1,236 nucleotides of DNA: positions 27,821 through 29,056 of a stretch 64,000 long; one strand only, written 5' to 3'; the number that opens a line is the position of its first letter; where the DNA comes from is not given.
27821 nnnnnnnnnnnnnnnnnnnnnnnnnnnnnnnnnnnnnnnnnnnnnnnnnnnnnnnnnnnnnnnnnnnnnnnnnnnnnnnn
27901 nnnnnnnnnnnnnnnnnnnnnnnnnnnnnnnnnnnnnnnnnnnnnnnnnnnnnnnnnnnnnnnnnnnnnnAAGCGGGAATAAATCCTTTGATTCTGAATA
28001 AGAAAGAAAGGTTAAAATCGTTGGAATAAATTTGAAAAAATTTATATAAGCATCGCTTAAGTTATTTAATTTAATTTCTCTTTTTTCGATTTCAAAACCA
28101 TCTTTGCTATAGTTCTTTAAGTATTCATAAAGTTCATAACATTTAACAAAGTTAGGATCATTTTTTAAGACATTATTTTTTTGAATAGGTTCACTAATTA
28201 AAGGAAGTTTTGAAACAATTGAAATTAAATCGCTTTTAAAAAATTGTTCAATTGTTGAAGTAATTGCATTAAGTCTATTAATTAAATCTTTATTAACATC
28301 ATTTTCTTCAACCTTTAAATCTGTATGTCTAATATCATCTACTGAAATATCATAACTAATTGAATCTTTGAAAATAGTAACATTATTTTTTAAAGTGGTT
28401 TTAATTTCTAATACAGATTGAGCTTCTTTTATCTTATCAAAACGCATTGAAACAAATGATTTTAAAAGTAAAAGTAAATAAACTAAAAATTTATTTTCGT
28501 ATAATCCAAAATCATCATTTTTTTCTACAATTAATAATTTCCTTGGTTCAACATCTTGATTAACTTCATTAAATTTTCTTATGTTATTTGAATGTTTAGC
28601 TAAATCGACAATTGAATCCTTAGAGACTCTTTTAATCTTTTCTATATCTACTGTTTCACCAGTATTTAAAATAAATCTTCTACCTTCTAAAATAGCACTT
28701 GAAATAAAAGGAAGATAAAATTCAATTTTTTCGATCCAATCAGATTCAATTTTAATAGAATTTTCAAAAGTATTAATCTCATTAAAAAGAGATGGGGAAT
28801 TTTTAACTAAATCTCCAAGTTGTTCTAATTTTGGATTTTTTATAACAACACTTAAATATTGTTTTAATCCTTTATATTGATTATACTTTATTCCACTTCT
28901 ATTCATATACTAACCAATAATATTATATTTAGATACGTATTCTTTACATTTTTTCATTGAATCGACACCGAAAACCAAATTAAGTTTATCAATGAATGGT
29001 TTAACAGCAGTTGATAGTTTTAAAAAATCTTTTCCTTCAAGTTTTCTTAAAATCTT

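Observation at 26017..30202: Recent tandem duplication of a membrane-tethered McrB-like GTPase around a non-duplicated coiled-coil gene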

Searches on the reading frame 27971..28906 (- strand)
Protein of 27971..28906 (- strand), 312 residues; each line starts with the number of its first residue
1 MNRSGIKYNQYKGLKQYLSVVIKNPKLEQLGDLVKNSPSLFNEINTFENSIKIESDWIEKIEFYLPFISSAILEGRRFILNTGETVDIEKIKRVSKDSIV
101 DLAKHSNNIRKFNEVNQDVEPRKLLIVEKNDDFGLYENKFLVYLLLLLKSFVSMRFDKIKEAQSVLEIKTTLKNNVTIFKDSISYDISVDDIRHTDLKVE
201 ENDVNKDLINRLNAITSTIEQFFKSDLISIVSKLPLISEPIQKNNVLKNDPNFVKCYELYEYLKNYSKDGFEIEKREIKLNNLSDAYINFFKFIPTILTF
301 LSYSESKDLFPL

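Call 58: search_protein_representatives(alignment_id=A3)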
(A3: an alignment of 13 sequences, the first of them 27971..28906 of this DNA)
Query: 13 sequences, 308 profile positions. Proteins with E-value up to 0.001 (for the whole library): 2144; up to 1e-10: 1504; up to 1e-30: 1008. The best 150 are listed.
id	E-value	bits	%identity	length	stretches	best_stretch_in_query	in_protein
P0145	3.8e-124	430.2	-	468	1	1-307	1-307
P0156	3.8e-117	407.2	-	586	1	1-306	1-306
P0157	2.0e-115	401.5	-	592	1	1-307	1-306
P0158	3.6e-115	400.7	-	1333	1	1-306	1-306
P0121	7.1e-115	399.7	-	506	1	1-306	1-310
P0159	2.4e-113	394.7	-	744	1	1-306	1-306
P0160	5.2e-113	393.6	-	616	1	1-307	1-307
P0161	1.2e-112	392.4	-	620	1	1-306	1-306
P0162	2.0e-112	391.7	-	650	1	1-306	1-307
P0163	3.1e-112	391.1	-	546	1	1-306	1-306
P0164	6.2e-112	390.1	-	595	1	1-306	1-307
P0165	2.3e-111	388.2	-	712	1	1-306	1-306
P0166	4.8e-111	387.2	-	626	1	1-306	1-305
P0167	1.3e-110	385.7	-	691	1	1-306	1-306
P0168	1.4e-110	385.7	-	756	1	1-306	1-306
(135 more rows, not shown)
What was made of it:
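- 27989..28906 (-): Globular N-domain of the middle protein (residues 1-306). It includes the invariant YEN motif (28493-28501) and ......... (28148-28174). The profile finds 2144 cluster representatives (call 58).
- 27392..27979 (-): Coiled-coil C-terminal half of the middle protein (residues 310-505). It includes one predicted helix of about 100 residues. Length is highly variable among homologues, from 350 to 1333 aa in total (call 58).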

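Call 59: predict_structure(alignment_id=A3)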
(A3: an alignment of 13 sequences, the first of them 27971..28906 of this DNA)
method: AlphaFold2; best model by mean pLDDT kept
length: 312 residues; sequences in the alignment: 13
mean_pLDDT: 82.0   pTM: 0.63
mean pLDDT of the five models: 82.0, 80.1, 79.8, 79.4, 79.0
residues with pLDDT >= 90: 98; 70-90: 174; 50-70: 35; < 50: 5
segments of 3 or more residues with pLDDT < 50: 79-81
pLDDT, mean of each block of 10 residues (from residue 1): 68 72 79 87 91 94 95 67 69 74 80 83 68 74 93 93 89 87 89 80 86 95 89 76 59 90 93 91 84 81 73 51
secondary structure, 60 per line:
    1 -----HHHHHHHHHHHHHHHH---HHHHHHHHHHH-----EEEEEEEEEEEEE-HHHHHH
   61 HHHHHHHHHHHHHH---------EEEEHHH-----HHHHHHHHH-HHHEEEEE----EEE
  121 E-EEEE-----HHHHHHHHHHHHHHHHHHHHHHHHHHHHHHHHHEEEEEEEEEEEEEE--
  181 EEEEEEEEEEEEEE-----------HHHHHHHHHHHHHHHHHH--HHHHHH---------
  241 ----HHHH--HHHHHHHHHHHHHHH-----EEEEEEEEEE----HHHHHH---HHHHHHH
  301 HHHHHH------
elements in order: H6-21 H25-35 E41-53 H55-74 E84-87 H96-104 E109-113 E118-121 E123-126 H132-164 E165-178 E181-194 H206-223 H226-231 H245-248 H251-265 E271-280 H285-290 H294-306

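Call 61: fold_search(model_id=the predicted structure, library=pdb)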
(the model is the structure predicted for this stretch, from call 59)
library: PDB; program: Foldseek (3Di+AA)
matches with E <= 10: 561; with E <= 0.001: 0
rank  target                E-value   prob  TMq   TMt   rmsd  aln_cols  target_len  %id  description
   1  6y8j                  1.9e-01  0.04  0.09  0.08  29.2       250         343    9  Crystal structure of the apo form of a quaternary ammonium Rieske monooxygenase CntA (released 2020-11-18)
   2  3aa1_A                2.2e-01  0.06  0.10  0.11  35.2       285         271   12  Crystal structure of Actin capping protein in complex with the Cp-binding motif derived from CKIP-1 (released 2010-08-04)
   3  4qdc                  2.3e-01  0.07  0.10  0.09  29.9       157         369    8  Crystal structure of 3-ketosteroid-9-alpha-hydroxylase 5 (KshA5) from R. rhodochrous in complex with FE2/S2 (INORGANIC)  (released 2014-07-30)
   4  9rpw_B                2.7e-01  0.35  0.11  0.21  24.2        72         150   15  Cryo-EM structure of Shigella flexneri LptDE dimer: closed-state unbound and open-state bound by Oekolampad phage RBP (released 2025-12-10)
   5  5iv8_D                2.9e-01  0.12  0.10  0.18  24.5        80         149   18  The LPS Transporter LptDE from Klebsiella pneumoniae, core complex (released 2016-05-18)
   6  3cje                  3.0e-01  0.10  0.10  0.19  31.6       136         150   10  Crystal structure of an osmc-like hydroperoxide resistance protein (jann_2040) from jannaschia sp. ccs1 at 1.70 A resolu (released 2008-03-25)
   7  8tsh_F                3.2e-01  0.06  0.13  0.14  38.7       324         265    7  S. thermodepolymerans KpsMT(E151Q)-KpsE in complex with ATP (released 2024-04-17)
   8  8uto_N                3.4e-01  0.04  0.11  0.10  35.0       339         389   12  KIF1A[1-393] AMP-PNP bound two-heads-bound state in complex with a microtubule - class T2L1 (released 2024-06-12)
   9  9ca1_A                3.4e-01  0.02  0.07  0.04  26.5       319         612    9  Human TOP3B-TDRD3 core complex in DNA religation state (released 2024-07-17)
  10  4q2r_A                4.1e-01  0.03  0.07  0.06  33.1       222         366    8  Structural Proteomics From Crude Native Rod Outer Segments (released 2014-09-03)
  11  2o2a_A                4.3e-01  0.23  0.11  0.25  25.4        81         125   21  The crystal structure of a protein of unknown function from Streptococcus agalactiae (released 2006-12-26)
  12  9i97_B                4.3e-01  0.12  0.10  0.18  23.5        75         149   21  Cryo-EM structure of Shigella flexneri LptDE in complex with a Bicyclic Peptide binder (Compound 12) (released 2025-10-15)
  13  3l2d_A                4.3e-01  0.02  0.09  0.08  33.5       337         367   11  Glycocyamine kinase, beta-beta homodimer from marine worm Namalycastis sp. (released 2010-03-02)
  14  8i5b_B                4.6e-01  0.10  0.12  0.20  39.1       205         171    7  Structure of human Nav1.7 in complex with bupivacaine (released 2023-06-14)
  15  2o2a_B                4.8e-01  0.23  0.11  0.25  25.3        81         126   21  The crystal structure of a protein of unknown function from Streptococcus agalactiae (released 2006-12-26)
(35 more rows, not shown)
